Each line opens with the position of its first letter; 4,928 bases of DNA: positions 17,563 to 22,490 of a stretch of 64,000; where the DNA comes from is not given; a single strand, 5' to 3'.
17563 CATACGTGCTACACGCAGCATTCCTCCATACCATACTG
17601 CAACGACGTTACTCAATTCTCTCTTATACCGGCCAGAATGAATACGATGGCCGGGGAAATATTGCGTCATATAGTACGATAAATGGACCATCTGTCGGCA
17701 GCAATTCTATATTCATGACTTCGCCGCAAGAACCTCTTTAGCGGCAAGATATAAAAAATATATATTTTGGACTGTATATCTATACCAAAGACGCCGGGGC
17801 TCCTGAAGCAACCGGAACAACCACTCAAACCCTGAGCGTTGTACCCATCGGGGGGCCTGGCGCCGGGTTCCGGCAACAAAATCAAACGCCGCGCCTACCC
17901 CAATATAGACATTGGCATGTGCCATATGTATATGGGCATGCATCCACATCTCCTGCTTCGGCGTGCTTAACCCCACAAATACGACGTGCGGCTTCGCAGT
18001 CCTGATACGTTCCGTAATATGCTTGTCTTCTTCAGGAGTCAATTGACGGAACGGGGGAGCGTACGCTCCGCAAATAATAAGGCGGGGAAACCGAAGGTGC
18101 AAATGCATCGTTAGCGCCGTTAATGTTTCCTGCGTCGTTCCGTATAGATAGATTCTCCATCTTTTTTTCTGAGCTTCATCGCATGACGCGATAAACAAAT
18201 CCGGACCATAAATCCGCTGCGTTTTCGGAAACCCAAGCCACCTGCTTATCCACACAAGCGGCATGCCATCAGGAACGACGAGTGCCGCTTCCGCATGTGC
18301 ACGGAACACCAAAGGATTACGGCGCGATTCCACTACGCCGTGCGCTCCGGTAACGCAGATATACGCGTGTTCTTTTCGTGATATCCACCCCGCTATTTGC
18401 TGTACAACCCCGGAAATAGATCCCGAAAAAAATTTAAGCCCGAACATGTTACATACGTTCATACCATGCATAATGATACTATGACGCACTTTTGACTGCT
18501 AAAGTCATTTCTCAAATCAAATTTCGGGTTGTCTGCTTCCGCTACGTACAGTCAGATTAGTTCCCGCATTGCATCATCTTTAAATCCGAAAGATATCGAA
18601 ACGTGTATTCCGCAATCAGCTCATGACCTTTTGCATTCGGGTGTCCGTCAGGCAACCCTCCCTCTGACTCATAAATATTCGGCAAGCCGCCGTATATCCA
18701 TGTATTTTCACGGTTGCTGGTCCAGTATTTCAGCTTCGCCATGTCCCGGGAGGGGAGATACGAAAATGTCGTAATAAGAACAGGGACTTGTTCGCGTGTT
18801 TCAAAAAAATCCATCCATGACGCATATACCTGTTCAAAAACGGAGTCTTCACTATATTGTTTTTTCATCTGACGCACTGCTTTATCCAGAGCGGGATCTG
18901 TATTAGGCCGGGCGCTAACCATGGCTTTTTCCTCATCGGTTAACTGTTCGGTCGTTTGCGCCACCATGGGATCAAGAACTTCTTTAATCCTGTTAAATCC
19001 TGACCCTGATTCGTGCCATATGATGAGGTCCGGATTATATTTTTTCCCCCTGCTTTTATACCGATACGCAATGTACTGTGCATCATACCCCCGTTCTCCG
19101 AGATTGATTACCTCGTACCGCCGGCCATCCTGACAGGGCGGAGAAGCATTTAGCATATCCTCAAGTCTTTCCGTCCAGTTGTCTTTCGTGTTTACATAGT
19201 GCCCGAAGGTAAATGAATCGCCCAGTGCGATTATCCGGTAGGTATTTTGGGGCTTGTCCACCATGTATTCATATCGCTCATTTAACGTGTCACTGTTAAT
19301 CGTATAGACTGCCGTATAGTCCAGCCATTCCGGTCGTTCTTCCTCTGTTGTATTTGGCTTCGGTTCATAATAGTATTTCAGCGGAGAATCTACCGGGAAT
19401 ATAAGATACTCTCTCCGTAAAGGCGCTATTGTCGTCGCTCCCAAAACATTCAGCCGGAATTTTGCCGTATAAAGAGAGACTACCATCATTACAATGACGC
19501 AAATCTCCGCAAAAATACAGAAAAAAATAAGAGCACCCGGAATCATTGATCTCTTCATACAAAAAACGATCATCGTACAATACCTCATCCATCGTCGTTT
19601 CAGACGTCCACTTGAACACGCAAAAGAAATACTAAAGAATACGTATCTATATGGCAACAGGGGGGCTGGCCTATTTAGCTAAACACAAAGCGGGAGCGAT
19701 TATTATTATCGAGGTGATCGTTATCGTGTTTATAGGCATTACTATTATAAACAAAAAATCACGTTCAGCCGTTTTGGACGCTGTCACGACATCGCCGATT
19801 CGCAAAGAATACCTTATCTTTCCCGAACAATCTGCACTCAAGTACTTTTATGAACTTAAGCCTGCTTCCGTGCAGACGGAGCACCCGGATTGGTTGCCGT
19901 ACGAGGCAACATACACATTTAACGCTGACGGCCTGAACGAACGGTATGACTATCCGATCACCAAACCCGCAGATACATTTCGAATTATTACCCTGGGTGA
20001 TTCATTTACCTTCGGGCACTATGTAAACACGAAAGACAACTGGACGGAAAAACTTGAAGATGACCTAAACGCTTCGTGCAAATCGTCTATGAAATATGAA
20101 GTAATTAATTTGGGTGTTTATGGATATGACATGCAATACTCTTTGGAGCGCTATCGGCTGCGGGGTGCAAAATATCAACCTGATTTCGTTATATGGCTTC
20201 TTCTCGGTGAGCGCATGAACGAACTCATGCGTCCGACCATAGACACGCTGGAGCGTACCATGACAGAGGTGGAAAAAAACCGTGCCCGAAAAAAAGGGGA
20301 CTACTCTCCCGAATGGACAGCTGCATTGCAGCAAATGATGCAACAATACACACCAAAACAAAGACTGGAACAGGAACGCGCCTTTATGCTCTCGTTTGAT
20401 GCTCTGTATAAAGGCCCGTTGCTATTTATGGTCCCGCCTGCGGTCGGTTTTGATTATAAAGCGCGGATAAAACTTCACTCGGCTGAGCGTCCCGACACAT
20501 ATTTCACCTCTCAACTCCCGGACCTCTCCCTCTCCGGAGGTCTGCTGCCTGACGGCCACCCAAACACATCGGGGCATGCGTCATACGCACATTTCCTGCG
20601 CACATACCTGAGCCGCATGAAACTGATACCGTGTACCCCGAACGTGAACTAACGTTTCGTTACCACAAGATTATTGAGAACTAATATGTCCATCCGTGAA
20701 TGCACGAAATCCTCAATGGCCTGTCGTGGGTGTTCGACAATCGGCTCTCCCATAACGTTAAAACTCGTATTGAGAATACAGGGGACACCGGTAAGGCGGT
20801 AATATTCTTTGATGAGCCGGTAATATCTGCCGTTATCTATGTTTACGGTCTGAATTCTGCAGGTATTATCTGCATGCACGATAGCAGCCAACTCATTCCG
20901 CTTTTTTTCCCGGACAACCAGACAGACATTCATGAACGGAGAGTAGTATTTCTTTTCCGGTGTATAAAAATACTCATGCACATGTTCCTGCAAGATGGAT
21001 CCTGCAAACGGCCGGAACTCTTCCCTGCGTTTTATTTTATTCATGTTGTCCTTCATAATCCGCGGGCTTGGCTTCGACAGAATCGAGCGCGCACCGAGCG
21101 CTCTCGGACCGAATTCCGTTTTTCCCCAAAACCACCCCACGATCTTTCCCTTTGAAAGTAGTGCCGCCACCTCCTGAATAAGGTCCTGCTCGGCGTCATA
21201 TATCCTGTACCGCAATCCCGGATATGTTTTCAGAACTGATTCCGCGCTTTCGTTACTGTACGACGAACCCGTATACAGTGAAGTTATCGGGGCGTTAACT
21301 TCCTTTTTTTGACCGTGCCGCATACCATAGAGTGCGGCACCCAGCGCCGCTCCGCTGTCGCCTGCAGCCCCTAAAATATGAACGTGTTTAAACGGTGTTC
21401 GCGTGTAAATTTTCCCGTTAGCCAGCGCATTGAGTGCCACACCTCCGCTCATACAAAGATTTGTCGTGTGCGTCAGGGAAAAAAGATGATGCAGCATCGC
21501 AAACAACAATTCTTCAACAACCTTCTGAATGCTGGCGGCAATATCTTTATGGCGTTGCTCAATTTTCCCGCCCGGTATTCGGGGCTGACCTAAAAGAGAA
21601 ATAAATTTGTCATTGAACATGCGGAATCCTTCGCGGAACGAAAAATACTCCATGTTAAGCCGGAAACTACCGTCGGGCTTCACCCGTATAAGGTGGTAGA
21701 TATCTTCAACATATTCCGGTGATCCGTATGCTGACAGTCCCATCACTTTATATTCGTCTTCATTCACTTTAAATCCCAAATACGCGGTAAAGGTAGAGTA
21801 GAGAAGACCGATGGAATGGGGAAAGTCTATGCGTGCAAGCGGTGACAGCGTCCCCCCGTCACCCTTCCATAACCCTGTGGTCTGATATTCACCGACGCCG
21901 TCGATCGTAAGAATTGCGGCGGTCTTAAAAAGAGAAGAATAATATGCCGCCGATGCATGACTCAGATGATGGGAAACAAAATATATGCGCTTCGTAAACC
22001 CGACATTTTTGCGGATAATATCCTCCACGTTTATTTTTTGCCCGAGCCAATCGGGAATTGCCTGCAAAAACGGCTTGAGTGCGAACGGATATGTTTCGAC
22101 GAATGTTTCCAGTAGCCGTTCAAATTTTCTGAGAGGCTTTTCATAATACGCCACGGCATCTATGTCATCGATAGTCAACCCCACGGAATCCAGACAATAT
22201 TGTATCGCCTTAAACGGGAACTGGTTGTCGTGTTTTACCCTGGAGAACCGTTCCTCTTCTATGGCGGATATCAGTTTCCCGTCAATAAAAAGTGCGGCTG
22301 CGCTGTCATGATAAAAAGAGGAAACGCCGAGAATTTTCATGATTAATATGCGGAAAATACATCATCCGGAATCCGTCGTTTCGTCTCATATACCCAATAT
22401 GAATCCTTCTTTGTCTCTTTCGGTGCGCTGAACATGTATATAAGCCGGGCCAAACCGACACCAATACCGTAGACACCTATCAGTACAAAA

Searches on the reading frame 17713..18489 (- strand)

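Call 40: search_protein_families(library=pfam, proteins=[window:17713-18489:-], max_evalue=0.001)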
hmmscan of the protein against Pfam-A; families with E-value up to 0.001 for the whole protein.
window:17713-18489:- (258 aa): 1 family
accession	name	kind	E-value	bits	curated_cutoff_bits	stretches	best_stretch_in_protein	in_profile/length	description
PF03808.19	Glyco_tran_WecG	-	3.7e-62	209.5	27.4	1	68-238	1-168/168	Glycosyl transferase WecG/TagA/CpsF family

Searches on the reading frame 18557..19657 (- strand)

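Call 40: search_protein_families(library=pfam, proteins=[window:18557-19657:-], max_evalue=0.001)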
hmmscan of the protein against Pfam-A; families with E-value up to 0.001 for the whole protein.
window:18557-19657:- (366 aa): 2 families
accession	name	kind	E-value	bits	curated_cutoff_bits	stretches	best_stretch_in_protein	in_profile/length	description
PF13472.12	Lipase_GDSL_2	-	1.8e-06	29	32.9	1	144-347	1-178/178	GDSL-like Lipase/Acylhydrolase family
PF00657.28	Lipase_GDSL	-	0.0003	21.5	23.6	0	142-213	1-81/208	GDSL-like Lipase/Acylhydrolase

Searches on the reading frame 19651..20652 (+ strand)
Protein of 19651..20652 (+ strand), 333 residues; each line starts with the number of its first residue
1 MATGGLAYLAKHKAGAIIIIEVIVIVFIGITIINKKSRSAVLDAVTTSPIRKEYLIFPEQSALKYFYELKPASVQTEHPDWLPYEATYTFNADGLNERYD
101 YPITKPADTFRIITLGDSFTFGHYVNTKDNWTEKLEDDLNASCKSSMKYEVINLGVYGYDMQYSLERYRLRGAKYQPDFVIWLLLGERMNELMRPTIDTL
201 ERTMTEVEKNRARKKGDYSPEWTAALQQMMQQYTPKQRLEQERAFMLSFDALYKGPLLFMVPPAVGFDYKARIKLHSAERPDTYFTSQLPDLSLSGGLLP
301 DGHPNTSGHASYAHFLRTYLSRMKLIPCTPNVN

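Call 41: search_protein_families(library=pfam, proteins=[window:19651-20652:+], max_evalue=0.001)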
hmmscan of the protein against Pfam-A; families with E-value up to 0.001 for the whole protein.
window:19651-20652:+ (333 aa): 1 family
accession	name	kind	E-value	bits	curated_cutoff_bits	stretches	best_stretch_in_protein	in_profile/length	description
PF13472.12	Lipase_GDSL_2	-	9.7e-06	26.6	32.9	1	115-186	2-71/178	GDSL-like Lipase/Acylhydrolase family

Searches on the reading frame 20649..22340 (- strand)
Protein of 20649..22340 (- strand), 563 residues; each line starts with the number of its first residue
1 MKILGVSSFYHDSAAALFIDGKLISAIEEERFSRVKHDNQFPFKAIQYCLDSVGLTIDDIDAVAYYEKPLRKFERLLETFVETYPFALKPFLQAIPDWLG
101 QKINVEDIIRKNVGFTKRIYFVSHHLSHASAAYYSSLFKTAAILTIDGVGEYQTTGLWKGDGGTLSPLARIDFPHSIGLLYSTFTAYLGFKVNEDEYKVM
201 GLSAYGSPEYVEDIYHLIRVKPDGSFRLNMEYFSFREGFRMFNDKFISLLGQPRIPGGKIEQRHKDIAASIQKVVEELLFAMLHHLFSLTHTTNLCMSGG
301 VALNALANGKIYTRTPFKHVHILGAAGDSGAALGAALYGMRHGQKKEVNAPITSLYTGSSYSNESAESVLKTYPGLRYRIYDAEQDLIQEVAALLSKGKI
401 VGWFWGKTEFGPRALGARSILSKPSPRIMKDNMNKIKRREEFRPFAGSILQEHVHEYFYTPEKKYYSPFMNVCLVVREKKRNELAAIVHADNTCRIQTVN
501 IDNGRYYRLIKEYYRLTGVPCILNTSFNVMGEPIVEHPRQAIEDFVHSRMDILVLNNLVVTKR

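Call 41: search_protein_families(library=pfam, proteins=[window:20649-22340:-], max_evalue=0.001)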
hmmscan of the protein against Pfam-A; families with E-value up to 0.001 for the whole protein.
window:20649-22340:- (563 aa): 3 families
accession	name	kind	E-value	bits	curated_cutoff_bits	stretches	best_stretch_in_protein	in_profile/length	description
PF02543.21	Carbam_trans_N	-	3e-85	287.1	24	1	2-337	1-346/346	Carbamoyltransferase N-terminus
PF16861.10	Carbam_trans_C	-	2.1e-62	210.1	27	1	392-562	1-170/170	Carbamoyltransferase C-terminus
PF00814.31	TsaD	-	1.2e-05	25.6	24.8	0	253-312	190-238/264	tRNA N6-adenosine threonylcarbamoyltransferase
